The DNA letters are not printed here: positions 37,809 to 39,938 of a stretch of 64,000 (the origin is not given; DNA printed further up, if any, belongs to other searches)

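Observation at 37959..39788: Novel fusion of a ketopantoate-reductase-like (ApbA/PanE) oxidoreductase to a BcrAD/HgdC-type activase ATPase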

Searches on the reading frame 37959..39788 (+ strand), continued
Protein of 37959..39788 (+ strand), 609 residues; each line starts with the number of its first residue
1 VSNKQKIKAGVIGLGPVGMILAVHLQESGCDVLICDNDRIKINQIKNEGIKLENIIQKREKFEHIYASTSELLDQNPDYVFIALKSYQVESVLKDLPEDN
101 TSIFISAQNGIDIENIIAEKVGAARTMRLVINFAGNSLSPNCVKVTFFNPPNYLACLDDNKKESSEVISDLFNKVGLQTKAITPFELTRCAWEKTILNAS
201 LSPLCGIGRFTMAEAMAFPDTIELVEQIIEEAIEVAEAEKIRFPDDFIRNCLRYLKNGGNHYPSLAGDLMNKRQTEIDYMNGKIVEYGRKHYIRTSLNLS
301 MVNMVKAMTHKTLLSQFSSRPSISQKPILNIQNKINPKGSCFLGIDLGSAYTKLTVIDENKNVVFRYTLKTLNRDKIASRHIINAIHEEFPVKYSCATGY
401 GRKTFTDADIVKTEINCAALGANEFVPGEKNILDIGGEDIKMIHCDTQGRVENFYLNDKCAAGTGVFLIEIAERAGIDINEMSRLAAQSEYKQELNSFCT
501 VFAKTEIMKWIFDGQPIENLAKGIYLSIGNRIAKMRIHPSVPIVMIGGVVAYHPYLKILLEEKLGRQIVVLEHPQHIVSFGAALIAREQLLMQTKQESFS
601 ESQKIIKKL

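Call 74: find_encoding_contigs(protein=P0303, flank=10000, max_places=2)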
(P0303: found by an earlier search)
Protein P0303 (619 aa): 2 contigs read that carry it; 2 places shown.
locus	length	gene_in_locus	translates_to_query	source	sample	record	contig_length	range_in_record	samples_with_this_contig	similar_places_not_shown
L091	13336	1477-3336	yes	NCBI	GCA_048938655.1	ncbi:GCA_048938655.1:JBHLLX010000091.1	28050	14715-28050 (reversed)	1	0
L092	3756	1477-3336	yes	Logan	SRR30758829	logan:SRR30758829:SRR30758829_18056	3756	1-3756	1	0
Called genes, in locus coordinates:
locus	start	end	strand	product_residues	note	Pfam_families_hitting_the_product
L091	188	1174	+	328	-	PF00291:PALP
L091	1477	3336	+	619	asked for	PF02558:ApbA, PF03721:UDPG_MGDP_dh_N (faint), PF08546:ApbA_C, PF00378:ECH_1, PF16113:ECH_2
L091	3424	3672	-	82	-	-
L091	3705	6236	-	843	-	PF13510:Fer2_4 (weak), PF12838:Fer4_7, PF14697:Fer4_21, PF22117:Fer4_Nqo3, PF00037:Fer4, PF14691:Fer4_20, PF07992:Pyr_redox_2, PF13450:NAD_binding_8, +9 more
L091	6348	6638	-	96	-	PF13187:Fer4_9 (faint), PF14697:Fer4_21 (faint), PF12797:Fer4_2 (weak), PF00037:Fer4, PF12837:Fer4_6, PF13237:Fer4_10 (weak)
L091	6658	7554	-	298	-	PF01869:BcrAD_BadFG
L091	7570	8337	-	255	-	PF01869:BcrAD_BadFG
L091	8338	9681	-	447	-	PF06050:HGD-D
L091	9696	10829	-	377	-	PF06050:HGD-D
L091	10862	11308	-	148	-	PF00583:Acetyltransf_1, PF13508:Acetyltransf_7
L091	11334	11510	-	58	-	-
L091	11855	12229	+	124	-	-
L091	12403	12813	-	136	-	PF10604:Polyketide_cyc2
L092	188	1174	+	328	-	PF00291:PALP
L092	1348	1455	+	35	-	-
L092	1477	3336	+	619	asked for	PF02558:ApbA, PF03721:UDPG_MGDP_dh_N (faint), PF08546:ApbA_C, PF00378:ECH_1, PF16113:ECH_2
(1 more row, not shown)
